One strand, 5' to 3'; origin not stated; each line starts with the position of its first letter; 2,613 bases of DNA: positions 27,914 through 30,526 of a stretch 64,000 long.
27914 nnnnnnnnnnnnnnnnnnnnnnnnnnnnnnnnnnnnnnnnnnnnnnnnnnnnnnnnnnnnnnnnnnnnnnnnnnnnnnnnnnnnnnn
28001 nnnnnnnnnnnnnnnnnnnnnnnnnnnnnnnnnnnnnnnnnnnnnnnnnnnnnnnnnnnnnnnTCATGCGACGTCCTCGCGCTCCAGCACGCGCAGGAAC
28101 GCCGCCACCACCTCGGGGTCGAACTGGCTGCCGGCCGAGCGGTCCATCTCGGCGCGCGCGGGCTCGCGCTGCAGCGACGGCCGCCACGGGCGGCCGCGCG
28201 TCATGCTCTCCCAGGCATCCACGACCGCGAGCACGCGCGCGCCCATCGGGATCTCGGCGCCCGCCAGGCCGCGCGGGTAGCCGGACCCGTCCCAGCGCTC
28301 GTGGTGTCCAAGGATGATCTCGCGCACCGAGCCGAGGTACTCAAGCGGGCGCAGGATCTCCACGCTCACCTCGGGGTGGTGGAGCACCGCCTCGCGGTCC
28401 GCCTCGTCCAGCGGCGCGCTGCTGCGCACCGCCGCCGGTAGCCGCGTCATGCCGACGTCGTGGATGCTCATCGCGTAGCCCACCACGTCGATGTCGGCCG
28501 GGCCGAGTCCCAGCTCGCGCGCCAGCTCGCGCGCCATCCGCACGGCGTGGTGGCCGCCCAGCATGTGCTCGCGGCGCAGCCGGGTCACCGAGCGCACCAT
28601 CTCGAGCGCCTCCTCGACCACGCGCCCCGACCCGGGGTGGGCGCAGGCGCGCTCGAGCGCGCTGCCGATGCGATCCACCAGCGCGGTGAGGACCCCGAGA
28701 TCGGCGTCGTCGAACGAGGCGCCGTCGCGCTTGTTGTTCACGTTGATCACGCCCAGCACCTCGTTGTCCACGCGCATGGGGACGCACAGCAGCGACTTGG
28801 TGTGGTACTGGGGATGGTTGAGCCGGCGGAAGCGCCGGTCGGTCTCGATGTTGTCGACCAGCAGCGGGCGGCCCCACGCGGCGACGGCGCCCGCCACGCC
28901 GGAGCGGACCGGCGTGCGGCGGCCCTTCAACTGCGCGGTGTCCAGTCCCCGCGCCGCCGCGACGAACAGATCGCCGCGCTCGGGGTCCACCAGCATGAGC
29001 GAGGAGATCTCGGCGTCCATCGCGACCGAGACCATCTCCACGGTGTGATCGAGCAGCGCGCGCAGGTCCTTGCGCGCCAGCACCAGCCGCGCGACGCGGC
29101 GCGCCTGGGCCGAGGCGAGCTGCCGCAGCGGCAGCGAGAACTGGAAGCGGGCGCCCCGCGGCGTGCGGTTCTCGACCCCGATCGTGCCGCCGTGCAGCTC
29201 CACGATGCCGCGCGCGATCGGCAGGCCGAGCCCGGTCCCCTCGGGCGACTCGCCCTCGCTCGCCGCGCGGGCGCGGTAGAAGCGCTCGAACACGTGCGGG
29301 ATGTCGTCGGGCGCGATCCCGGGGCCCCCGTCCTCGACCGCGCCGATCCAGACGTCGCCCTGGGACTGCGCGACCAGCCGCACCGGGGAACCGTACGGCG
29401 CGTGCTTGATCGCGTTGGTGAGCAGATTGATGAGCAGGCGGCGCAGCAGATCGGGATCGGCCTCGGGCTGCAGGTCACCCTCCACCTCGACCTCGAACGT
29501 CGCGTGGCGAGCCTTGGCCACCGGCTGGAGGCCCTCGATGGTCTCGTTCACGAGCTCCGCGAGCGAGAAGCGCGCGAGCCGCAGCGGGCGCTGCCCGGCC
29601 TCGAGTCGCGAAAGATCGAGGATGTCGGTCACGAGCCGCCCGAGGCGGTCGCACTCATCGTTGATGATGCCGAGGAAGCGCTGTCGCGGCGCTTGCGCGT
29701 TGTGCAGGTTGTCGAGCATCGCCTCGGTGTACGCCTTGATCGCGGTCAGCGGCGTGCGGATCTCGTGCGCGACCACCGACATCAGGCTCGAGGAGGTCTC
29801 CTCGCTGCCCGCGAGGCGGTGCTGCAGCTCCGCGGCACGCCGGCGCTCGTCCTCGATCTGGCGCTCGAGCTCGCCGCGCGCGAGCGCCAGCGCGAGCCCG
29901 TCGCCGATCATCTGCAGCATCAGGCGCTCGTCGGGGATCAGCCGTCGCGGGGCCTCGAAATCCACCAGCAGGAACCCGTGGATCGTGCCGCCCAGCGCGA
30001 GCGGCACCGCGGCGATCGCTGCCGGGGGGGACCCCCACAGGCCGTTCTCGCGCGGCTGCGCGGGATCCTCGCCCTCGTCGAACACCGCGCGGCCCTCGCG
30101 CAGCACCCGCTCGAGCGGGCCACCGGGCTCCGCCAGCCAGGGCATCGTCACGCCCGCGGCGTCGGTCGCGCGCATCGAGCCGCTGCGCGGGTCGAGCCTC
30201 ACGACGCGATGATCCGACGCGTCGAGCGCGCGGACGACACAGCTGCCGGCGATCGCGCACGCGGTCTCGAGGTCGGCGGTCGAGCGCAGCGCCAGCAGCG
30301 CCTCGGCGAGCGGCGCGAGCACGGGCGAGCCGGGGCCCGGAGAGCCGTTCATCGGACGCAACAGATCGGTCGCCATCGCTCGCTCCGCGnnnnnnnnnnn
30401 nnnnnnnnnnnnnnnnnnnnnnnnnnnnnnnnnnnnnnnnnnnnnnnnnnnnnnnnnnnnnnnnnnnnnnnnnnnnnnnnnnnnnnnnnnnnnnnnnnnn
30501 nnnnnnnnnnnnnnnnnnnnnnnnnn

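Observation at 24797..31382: Four-gene c-di-GMP/two-component operon with two tandem paralogous GAF-HK-GAF-HD-GYP hybrid sensors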

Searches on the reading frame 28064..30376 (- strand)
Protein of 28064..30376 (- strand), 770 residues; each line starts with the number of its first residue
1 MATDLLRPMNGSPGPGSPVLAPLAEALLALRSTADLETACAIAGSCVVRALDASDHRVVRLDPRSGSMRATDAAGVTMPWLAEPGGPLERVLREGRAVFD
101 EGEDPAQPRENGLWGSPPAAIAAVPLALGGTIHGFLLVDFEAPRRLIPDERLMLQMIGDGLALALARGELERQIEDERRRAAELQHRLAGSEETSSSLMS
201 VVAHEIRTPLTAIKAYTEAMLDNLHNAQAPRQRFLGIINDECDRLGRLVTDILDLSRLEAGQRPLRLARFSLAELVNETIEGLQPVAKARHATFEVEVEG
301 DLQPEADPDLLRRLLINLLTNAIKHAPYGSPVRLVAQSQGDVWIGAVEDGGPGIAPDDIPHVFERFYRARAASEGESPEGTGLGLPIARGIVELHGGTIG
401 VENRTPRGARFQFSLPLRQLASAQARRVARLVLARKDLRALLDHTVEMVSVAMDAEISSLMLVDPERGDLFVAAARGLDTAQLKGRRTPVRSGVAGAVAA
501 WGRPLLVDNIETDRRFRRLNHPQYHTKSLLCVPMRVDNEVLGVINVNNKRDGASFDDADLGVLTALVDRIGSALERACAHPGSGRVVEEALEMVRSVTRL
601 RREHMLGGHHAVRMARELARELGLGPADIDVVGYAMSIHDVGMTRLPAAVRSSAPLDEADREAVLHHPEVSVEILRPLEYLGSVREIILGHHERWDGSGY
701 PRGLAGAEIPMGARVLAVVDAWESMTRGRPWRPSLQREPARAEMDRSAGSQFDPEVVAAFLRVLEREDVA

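Call 3: search_protein_families(library=pfam, proteins=[window:28064-30376:-], max_evalue=0.01)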
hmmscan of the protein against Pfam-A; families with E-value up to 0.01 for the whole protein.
window:28064-30376:- (770 aa): 7 families
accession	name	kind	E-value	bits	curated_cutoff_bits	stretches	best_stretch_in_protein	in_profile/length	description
PF13487.12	HD_5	-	5.9e-33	114.4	27.2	1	601-756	10-170/170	HD domain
PF02518.31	HATPase_c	-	5.5e-28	98.1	26.4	1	307-418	2-110/111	Histidine kinase-, DNA gyrase B-, and HSP90-like ATPase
PF13185.12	GAF_2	-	7.2e-28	97.9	28.6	2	436-575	2-136/136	GAF domain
PF01590.32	GAF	-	2e-23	83.8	22.4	2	437-574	1-133/133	GAF domain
PF00512.31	HisKA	-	8e-18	64.7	26.9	1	197-261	4-66/66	His Kinase A (phospho-acceptor) domain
PF13492.12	GAF_3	-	2e-16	61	27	1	438-576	2-129/129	GAF domain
PF01966.28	HD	-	4.6e-11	43.5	22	1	612-723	9-114/116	HD domain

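Call 4: search_protein_families(library=ncbifam, proteins=[window:28064-30376:-], max_evalue=0.01)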
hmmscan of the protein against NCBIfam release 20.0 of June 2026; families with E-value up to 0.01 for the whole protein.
window:28064-30376:- (770 aa): 83 families (the best 25 are shown)
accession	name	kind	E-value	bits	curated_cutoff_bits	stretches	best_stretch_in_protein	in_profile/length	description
NF046044.1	PnpS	equivalog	2e-57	195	400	1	192-416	167-390/390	two-component system histidine kinase PnpS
TIGR02966.1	phoR_proteo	equivalog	1e-49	169.4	334.2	1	196-414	115-332/333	phosphate regulon sensor histidine kinase PhoR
NF033092.0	HK_WalK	equivalog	1.2e-48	166.1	725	1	197-417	374-594/594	cell wall metabolism sensor histidine kinase WalK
TIGR01386.1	cztS_silS_copS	subfamily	9.2e-46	156.7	292.55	1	195-416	241-457/457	heavy metal sensor histidine kinase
NF040691.1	MtrAB_MtrB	equivalog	1.6e-43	149.5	450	1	183-419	256-494/507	MtrAB system histidine kinase MtrB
NF008312.0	PRK11100.1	equivalog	9.9e-42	143.3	356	1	179-417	241-474/477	two-component system sensor histidine kinase CreC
TIGR02956.1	TMAO_torS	equivalog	2.2e-39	135.3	676.5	1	193-426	462-691/967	TMAO reductase system sensor histidine kinase/response regulator TorS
NF008468.0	PRK11360.1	equivalog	2.4e-39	135.2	646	1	185-420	390-611/616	two-component system sensor histidine kinase AtoS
NF041735.1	hist_kin_RppB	equivalog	7.7e-39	133.7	400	1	202-416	223-438/438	two-component system sensor histidine kinase RppB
NF007793.0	PRK10490.1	equivalog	2.7e-38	131.6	1123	1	116-421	592-886/895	two-component system sensor histidine kinase KdpD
NF041880.1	EPS_EpsF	equivalog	8.5e-38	130.1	900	1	176-409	258-483/492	response regulator EpsF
NF033091.0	HK_VanS_ACDEFG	equivalog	1.4e-36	126.1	400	1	169-405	48-283/293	vancomycin resistance histidine kinase VanS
NF047465.1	hybrid_HK_LvrA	exception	4.1e-36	124.3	1200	1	177-423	184-428/819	hybrid histidine kinase/response regulator LvrA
NF045911.1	TCSHisKinNblS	equivalog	9.3e-36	123.3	1000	1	192-416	385-619/621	two-component system sensor histidine kinase NblS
NF038297.2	hybrid_HK_HrmK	equivalog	1.4e-34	119.8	725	1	184-427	224-467/607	hybrid histidine kinase/response regulator HrmK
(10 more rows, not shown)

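Call 8: find_homologous_proteins(query=window:28067-30376:-, max_evalue=1e-10)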
Query window:28067-30376:- (770 aa): 4677 proteins with E <= 1e-10 among 8000 candidates; the best 120 are listed.
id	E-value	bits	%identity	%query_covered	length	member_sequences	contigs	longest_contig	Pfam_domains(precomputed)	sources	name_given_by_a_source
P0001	0.0e+0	1689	100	100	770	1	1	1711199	PF13185.13,PF13487.13,PF01966.29,PF01590.33,PF02518.32,PF13492.13,PF00512.32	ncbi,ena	-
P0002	0.0e+0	1421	84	100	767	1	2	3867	PF13185.13,PF13487.13,PF01966.29,PF01590.33,PF02518.32,PF13492.13,PF00512.32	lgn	-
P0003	0.0e+0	1402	84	100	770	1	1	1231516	PF13185.13,PF13487.13,PF01966.29,PF01590.33,PF02518.32,PF13492.13,PF00512.32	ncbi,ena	-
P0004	0.0e+0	1393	83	100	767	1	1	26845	PF13185.13,PF13487.13,PF01966.29,PF01590.33,PF02518.32,PF13492.13,PF00512.32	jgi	jgi:signal transduction histidine kinase/putative methionine-R-sulfoxide reductase with GAF domain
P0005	0.0e+0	1304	77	100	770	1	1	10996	PF13185.13,PF13487.13,PF01966.29,PF01590.33,PF02518.32,PF13492.13,PF00512.32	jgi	jgi:signal transduction histidine kinase/putative methionine-R-sulfoxide reductase with GAF domain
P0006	0.0e+0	1204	73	100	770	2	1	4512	PF13185.13,PF13487.13,PF01966.29,PF01590.33,PF02518.32,PF13492.13,PF00512.32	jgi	jgi:signal transduction histidine kinase/HD-GYP domain-containing protein (c-di-GMP phosphodiesteras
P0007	0.0e+0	1173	72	100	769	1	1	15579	PF13185.13,PF13487.13,PF01966.29,PF01590.33,PF13581.13,PF02518.32,PF13492.13,PF00512.32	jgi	jgi:signal transduction histidine kinase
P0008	0.0e+0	1050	64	100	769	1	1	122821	PF13185.13,PF13487.13,PF01966.29,PF01590.33,PF02518.32,PF13492.13,PF00512.32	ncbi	-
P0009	0.0e+0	1043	65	97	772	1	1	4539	PF13185.13,PF13487.13,PF01966.29,PF01590.33,PF02518.32,PF13492.13,PF00512.32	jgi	jgi:signal transduction histidine kinase/putative methionine-R-sulfoxide reductase with GAF domain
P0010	0.0e+0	1026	65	97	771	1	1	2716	PF13185.13,PF13487.13,PF01966.29,PF01590.33,PF02518.32,PF13492.13,PF00512.32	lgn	-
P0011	0.0e+0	1023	64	97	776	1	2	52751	PF13185.13,PF13487.13,PF01966.29,PF01590.33,PF02518.32,PF13492.13,PF00512.32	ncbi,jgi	jgi:signal transduction histidine kinase/putative methionine-R-sulfoxide reductase with GAF domain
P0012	0.0e+0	1020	63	99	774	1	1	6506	PF13185.13,PF13487.13,PF01966.29,PF01590.33,PF02518.32,PF13492.13,PF00512.32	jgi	jgi:signal transduction histidine kinase/putative methionine-R-sulfoxide reductase with GAF domain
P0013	2.0e-298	1010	62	99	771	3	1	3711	PF13185.13,PF13487.13,PF01966.29,PF01590.33,PF02518.32,PF13492.13,PF00512.32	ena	-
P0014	2.3e-298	1010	62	99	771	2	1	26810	PF13185.13,PF13487.13,PF01966.29,PF01590.33,PF02518.32,PF13492.13,PF00512.32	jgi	jgi:signal transduction histidine kinase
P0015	5.8e-297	1005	63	97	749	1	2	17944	PF13185.13,PF13487.13,PF01966.29,PF01590.33,PF02518.32,PF13492.13,PF00512.32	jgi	jgi:signal transduction histidine kinase/HD-GYP domain-containing protein (c-di-GMP phosphodiesteras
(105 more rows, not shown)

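Call 16: find_encoding_contigs(protein=P0001, flank=6000, max_places=3)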
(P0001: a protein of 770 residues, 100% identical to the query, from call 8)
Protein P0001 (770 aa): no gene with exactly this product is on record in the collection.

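Call 19: find_related_loci(query=A1, collection=genome_contigs, flank=7000)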
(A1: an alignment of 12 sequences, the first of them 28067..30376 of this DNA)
Query A1 (770 aa) in genome_contigs; peptide patterns used: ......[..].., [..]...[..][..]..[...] (x = any residue, [..] = any of these).
598 stretches matched a pattern (row limit reached: there are more); 569 encode a relative of the query (tblastn E <= 1e-3); the best 80 are kept; 80 distinct loci.
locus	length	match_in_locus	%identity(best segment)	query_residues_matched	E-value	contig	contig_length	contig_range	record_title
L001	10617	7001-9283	62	7-767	0e+0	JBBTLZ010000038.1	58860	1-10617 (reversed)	MAG: Candidatus Eisenbacteria bacterium isolate H32-bin110_1 H32_bin110_1_000000000038, whole genome shotgun sequence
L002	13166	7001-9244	62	20-767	0e+0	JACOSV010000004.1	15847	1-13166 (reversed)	MAG: Candidatus Eisenbacteria bacterium isolate NC_groundwater_27_Pr7_B-0.1um_72_14 FFV18_Bp1_scaffold_96682, whole geno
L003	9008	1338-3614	60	12-767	0e+0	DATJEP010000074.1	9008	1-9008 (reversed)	MAG TPA_asm: Candidatus Udaeobacter sp. isolate SMAG_U15436 k141_11511982, whole genome shotgun sequence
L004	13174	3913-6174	54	16-767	0e+0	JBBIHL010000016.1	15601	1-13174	MAG: Candidatus Eisenbacteria bacterium isolate PFF170222_bin_113 NODE_1317_length_15601_cov_5.678181, whole genome shot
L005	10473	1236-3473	55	23-767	0e+0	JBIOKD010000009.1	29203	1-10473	MAG: Candidatus Eisenbacteria bacterium isolate GcL4-3 k141_781935_length_29203_cov_33.0211, whole genome shotgun sequen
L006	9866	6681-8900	54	31-767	0e+0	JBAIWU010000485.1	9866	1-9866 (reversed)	MAG: Candidatus Eisenbacteria bacterium isolate bin_129 c_000021295633, whole genome shotgun sequence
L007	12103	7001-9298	52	10-765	0e+0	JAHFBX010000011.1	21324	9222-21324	MAG: Candidatus Eisenbacteria bacterium isolate nzgw208 NODE_710_length_21325_cov_3.396387, whole genome shotgun sequenc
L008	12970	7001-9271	53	15-767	0e+0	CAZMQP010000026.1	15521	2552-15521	MAG TPA_asm: uncultured bacterium isolate SRP287453_co1_282 genome assembly, contig: NODE_6964_length_15521_cov_4.450989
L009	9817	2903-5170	52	23-768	0e+0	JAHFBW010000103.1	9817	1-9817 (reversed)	MAG: Candidatus Eisenbacteria bacterium isolate nzgw207 NODE_7650_length_9818_cov_4.106528, whole genome shotgun sequenc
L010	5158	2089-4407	51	8-766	0e+0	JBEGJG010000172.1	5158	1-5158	MAG: Candidatus Eisenbacteria bacterium isolate NASQAN2015_150_F_bin.10 scaffold_768, whole genome shotgun sequence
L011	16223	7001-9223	55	30-767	0e+0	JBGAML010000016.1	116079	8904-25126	MAG: Candidatus Eisenbacteria bacterium isolate MAG_AAO_H125.51 AAOH125-51_opera_contig_677, whole genome shotgun sequen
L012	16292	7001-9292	84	1-764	0e+0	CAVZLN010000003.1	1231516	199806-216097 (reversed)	MAG: Candidatus Eisenbacteria bacterium isolate MFD05942.bin.1.102 genome assembly, contig: contig_28175, whole genome s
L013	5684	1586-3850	49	23-767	0e+0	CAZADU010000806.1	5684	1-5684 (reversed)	MAG TPA_asm: uncultured bacterium isolate binchicken_co165_69 genome assembly, contig: k141_2084269, whole genome shotgu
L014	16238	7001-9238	55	30-767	0e+0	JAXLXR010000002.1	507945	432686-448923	MAG: Candidatus Eisenbacteria bacterium isolate STL-EIS2 C1.162.fa-2, whole genome shotgun sequence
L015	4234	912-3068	53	19-761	0e+0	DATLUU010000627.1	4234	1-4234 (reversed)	MAG TPA_asm: Verrucomicrobiia bacterium isolate SMAG_U13174 k141_447519, whole genome shotgun sequence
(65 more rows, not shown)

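Call 34: search_protein_representatives(protein=window:28067-30376:-)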
Query: 770 residues. Proteins with E-value up to 0.001 (for the whole library): 1469203; up to 1e-10: 958391; up to 1e-30: 32864. The best 150 are listed.
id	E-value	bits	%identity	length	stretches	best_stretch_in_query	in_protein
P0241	1.2e-253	860.4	56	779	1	16-767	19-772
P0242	4.0e-172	590.8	65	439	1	332-763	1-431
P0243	3.2e-159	548.1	46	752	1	21-767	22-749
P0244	4.4e-155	534.4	41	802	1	12-764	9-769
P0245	5.9e-139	481.1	45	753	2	13-636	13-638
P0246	1.3e-136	473.4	40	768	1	14-768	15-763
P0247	3.9e-135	468.5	41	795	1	16-769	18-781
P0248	8.0e-134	464.2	39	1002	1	120-767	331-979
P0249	6.4e-132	457.9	50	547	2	196-628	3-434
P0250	2.3e-130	452.8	38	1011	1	107-765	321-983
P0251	3.4e-126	439.0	57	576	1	16-444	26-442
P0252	7.5e-123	427.9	39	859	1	100-763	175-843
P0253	8.6e-121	421.1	35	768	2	190-765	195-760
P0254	9.7e-120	417.6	41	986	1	154-768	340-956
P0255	1.2e-117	410.6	62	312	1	461-767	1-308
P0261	3.0e-108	379.6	32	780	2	184-765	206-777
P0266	1.1e-103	364.5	34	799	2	185-764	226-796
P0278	1.7e-92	327.5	33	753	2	150-766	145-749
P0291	3.7e-87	309.9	31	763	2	149-766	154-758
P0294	7.7e-87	308.8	29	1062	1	120-765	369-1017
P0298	5.2e-84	299.5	32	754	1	178-766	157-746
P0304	1.8e-82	294.4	29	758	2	172-764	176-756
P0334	1.4e-76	274.9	28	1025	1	149-765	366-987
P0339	1.2e-75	271.8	28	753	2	158-760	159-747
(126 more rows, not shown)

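Call 35: list_cluster_members(proteins=[P0253, P0261, P0266, P0278, P0291, P0298, P0304, P0339, P0294, P0334])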
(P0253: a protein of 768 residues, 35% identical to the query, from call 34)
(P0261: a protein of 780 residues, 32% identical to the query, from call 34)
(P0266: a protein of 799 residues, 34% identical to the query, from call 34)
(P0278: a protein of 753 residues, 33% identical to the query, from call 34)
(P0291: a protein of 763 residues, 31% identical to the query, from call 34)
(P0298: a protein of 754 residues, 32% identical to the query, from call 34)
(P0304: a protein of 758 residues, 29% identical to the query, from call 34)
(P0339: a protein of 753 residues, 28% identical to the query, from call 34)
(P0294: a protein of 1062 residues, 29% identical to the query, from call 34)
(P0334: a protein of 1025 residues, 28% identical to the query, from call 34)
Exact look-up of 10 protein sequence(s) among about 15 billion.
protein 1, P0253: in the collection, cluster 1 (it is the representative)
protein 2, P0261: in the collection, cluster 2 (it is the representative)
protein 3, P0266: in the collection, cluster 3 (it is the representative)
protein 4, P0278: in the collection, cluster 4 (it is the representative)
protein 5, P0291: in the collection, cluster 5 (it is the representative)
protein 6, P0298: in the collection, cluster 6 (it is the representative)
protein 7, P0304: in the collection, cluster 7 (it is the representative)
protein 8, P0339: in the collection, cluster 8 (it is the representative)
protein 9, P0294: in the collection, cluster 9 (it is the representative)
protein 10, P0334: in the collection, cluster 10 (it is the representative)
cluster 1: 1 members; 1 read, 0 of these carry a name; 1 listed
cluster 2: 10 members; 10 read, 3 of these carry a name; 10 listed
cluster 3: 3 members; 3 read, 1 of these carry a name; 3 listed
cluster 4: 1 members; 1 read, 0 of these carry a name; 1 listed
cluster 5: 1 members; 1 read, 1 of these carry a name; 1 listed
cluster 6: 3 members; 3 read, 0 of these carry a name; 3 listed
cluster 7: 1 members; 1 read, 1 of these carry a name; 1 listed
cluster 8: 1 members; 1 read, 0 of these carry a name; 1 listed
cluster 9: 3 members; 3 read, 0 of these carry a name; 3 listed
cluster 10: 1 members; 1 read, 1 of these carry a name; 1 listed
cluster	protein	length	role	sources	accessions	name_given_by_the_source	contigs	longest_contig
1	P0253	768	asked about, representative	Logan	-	-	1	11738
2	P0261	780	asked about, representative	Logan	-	-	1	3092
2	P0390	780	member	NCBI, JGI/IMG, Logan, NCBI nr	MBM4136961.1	MAG: GAF domain-containing protein [Nitrospira sp.] | GAF domain-containing protein [Nitrospira sp.]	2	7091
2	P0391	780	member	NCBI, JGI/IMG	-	HD-GYP domain-containing protein (c-di-GMP phosphodiesterase class II)/signal ...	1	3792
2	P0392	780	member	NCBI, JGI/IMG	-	hypothetical protein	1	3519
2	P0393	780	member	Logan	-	-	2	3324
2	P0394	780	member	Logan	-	-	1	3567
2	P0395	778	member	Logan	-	-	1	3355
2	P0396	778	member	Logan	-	-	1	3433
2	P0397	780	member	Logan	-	-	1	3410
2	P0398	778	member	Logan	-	-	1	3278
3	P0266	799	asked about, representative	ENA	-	-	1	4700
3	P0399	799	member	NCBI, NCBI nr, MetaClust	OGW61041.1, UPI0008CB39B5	MAG: hypothetical protein A2V83_03600 [Nitrospirae bacterium RBG_16_64_22] | status=active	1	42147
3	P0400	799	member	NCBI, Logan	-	-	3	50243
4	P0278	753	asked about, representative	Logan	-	-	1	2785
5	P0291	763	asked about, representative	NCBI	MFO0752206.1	MAG: GAF domain-containing protein [Thermodesulfovibrionales bacterium]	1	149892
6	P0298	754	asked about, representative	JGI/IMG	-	-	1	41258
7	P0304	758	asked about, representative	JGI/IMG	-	HD-GYP domain-containing protein (c-di-GMP phosphodiesterase class II)/signal ...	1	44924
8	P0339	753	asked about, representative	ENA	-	-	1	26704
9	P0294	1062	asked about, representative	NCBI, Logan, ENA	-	-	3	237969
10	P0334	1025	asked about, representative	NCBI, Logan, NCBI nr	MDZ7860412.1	MAG: ATP-binding protein [Candidatus Krumholzibacteriota bacterium] | ATP-binding protein [Candidatus Krumholzibacteriota bacterium]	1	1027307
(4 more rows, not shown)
